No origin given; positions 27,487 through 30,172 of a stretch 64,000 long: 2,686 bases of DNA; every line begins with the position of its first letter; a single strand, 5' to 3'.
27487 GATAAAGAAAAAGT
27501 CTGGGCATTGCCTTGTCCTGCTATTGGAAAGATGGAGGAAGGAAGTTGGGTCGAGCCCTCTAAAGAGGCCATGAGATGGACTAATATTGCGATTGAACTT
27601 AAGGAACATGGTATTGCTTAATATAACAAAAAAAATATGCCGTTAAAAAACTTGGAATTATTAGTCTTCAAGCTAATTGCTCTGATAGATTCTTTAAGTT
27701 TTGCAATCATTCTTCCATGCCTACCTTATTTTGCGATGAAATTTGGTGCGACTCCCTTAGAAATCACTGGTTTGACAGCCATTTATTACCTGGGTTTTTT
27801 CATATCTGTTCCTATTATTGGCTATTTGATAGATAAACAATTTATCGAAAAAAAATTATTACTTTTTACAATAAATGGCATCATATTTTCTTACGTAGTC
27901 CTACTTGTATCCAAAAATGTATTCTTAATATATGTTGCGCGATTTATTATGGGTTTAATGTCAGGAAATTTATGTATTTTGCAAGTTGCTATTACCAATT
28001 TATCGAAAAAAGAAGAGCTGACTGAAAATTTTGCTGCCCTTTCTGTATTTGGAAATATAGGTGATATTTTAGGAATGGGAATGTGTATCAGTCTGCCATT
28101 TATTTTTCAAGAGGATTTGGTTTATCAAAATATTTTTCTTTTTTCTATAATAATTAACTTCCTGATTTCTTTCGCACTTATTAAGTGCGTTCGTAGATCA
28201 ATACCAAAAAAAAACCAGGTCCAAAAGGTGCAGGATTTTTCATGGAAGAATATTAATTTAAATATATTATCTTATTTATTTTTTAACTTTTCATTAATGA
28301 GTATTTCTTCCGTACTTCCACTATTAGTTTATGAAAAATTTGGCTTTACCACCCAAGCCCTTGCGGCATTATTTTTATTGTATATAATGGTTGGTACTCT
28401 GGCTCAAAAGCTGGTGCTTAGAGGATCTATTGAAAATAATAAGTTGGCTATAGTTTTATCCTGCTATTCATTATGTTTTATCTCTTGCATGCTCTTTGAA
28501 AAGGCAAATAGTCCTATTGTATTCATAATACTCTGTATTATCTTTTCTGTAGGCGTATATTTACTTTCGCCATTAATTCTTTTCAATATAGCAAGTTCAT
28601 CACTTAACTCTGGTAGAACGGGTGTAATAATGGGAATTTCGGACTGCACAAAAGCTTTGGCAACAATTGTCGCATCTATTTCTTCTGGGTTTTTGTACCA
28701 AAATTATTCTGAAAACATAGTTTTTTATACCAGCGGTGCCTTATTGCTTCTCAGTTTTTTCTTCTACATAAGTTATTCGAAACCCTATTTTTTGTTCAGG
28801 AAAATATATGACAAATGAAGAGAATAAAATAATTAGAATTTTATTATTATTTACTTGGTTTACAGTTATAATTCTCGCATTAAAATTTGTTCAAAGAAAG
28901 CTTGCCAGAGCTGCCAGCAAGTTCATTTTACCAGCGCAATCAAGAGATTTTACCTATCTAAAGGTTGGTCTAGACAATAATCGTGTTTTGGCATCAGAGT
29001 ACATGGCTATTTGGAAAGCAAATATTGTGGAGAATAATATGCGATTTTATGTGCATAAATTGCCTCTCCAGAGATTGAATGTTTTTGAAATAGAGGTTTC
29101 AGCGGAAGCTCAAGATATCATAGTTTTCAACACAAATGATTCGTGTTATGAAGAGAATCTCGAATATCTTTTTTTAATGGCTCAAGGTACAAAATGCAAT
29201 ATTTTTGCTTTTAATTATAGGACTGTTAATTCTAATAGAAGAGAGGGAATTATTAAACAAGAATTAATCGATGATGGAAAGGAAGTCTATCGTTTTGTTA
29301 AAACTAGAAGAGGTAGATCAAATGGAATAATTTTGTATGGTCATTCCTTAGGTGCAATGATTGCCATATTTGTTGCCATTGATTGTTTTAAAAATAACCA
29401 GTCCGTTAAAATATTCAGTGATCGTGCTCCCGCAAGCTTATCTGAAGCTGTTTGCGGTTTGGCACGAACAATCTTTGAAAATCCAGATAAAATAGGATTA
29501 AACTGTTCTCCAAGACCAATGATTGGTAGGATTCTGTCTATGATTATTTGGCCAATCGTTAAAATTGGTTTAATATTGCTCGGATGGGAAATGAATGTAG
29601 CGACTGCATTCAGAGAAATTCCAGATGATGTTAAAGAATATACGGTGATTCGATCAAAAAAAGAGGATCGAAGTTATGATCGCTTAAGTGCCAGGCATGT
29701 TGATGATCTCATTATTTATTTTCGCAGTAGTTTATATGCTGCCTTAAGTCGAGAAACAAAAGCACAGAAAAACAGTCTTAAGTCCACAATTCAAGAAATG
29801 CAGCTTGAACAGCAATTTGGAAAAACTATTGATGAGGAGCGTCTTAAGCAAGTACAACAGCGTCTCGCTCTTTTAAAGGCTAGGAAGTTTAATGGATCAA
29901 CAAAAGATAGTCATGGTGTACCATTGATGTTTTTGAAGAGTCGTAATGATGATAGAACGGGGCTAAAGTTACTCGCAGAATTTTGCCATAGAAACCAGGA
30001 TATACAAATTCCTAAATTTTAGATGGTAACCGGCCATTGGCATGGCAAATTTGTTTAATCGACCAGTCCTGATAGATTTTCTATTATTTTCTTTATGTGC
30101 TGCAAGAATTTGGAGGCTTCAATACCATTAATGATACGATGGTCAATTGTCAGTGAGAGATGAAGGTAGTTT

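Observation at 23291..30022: Candidate undescribed RiPP operon: Cys-rich precursor, two RRE-fused radical-SAM maturases, unknown protein, MFS exporter and membrane hydrolase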

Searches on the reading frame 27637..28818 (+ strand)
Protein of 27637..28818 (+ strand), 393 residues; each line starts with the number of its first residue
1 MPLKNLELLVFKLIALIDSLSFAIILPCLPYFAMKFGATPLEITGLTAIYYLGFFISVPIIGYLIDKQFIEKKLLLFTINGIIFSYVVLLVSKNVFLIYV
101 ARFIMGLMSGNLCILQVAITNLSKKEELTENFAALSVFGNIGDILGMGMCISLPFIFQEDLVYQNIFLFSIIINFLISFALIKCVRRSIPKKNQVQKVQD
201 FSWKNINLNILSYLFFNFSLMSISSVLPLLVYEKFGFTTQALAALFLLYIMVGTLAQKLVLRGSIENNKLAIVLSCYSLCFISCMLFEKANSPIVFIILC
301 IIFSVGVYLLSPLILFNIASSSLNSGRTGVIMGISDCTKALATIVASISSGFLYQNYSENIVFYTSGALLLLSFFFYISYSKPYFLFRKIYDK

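Call 3: search_protein_families(library=pfam, proteins=[window:27637-28818:+], max_evalue=0.1)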
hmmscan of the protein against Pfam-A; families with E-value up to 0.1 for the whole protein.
window:27637-28818:+ (393 aa): 3 families
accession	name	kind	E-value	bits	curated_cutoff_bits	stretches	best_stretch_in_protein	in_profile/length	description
PF07690.21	MFS_1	-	9.1e-31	107.5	33.4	2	14-346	4-346/347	Major Facilitator Superfamily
PF12832.13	MFS_1_like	-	8.1e-05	22.3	25.2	1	22-380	12-297/373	MFS_1 like family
PF05893.19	LuxC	-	0.053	12.8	21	1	87-141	92-146/401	Acyl-CoA reductase (LuxC)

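Call 4: search_protein_families(library=ncbifam, proteins=[window:27637-28818:+], max_evalue=0.1)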
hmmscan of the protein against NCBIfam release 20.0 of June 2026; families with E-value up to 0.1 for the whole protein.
window:27637-28818:+ (393 aa): 11 families
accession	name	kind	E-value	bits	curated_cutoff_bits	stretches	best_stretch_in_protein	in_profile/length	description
NF012174.0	tet_MFS_A_B_C_D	equivalog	1.6e-14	53.5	475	1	8-360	4-362/382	Tet(A)/Tet(B)/Tet(C) family tetracycline efflux MFS transporter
NF045684.1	tet_MFS_65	exception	2.9e-10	39.9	800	1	15-197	5-188/383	tetracycline efflux MFS transporter Tet(65)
NF012207.0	tet_MFS_H_J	exception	9e-09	34.8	700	1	7-378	4-378/392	Tet(H)/Tet(J) family tetracycline efflux MFS transporter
NF045486.1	tet_MFS_30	exception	1.1e-08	34.7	730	1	8-358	5-361/392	tetracycline efflux MFS transporter Tet(30)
NF012194.0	tet_MFS_J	exception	6.6e-08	31.9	870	1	7-376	4-376/398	tetracycline efflux MFS transporter Tet(J)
TIGR00880.1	2_A_01_02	superfamily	9e-07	29.1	131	1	48-181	5-134/141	multidrug resistance protein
NF012177.1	tet_MFS_42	exception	9.5e-07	28.4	850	1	15-372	6-377/411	tetracycline efflux MFS transporter Tet(42)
NF012195.0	tet_MFS_H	exception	1.4e-06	27.7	840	1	7-378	4-378/392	tetracycline efflux MFS transporter Tet(H)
NF012187.0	tet_MFS_E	exception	6.4e-06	25.5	820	1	11-196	8-189/405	tetracycline efflux MFS transporter Tet(E)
NF012191.0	tet_MFS_C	exception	1.1e-05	24.6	850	1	15-307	14-315/396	tetracycline efflux MFS transporter Tet(C)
NF012193.0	tet_MFS_A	exception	0.00014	21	840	1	7-348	5-352/394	tetracycline efflux MFS transporter Tet(A)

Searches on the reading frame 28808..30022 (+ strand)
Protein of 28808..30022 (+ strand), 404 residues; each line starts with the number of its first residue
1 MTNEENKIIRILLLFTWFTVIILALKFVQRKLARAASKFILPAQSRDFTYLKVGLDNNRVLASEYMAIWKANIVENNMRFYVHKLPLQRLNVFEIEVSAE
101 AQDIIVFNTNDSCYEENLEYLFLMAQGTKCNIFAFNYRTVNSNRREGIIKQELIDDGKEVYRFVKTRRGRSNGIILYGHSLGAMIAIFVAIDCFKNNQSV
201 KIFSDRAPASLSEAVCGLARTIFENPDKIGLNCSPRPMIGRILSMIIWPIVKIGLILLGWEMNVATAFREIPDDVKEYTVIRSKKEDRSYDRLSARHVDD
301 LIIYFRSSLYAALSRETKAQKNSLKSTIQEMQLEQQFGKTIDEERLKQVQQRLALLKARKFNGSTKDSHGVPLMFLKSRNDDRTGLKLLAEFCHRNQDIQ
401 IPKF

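Call 3: search_protein_families(library=pfam, proteins=[window:28808-30022:+], max_evalue=0.1)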
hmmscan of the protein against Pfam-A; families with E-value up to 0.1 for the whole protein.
window:28808-30022:+ (404 aa): 5 families
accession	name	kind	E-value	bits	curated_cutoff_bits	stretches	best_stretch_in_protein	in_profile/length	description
PF05677.18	DUF818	-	8.3e-07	28.7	20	1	19-215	49-261/365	Chlamydia CHLPS protein (DUF818)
PF01764.32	Lipase_3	-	0.003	17.9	22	1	171-199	62-90/140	Lipase (class 3)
PF12146.15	Hydrolase_4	-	0.0082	15.9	27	1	151-192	56-96/239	Serine aminopeptidase, S33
PF07859.19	Abhydrolase_3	-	0.057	13.6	25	0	124-197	24-96/210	alpha/beta hydrolase fold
PF12697.13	Abhydrolase_6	-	0.1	13.7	26.3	0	166-206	63-85/217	Alpha/beta hydrolase family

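Call 4: search_protein_families(library=ncbifam, proteins=[window:28808-30022:+], max_evalue=0.1)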
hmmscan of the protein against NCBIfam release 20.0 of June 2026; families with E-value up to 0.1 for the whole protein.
window:28808-30022:+ (404 aa): 4 families
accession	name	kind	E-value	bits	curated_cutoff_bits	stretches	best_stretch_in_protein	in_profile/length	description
NF042907.1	CPn0927_CPn0928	subfamily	6.1e-09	35.2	200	1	93-217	121-257/357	CPn0927/CPn0928 family alpha/beta hydrolase fold protein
NF045526.1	SdbBC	equivalog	2e-08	33.8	400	1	99-216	97-215/367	Dot/Icm T4SS effector alpha/beta hydrolase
NF041096.1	esterase_EstD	equivalog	0.001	18.2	600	1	142-191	212-260/421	esterase EstD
NF005728.0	PRK07546.1-2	equivalog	0.022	14.4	357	1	97-186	136-220/226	hypothetical protein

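Call 61: search_solved_structures(query=window:28808-30019:+, max_evalue=0.1)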
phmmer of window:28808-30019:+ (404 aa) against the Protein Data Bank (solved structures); distinct sequences matched with E-value up to 0.1: 1.
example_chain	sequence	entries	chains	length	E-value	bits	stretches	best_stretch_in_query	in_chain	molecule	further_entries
6imp_A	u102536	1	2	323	0.083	15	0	96-216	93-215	RTX toxin RtxA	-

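Call 82: search_dna_similar(query=window:28808-30019:+, collection=plasmids, mode=protein, max_rows=12, max_evalue=0.001)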
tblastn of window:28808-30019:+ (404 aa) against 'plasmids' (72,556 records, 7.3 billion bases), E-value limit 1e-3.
No match.
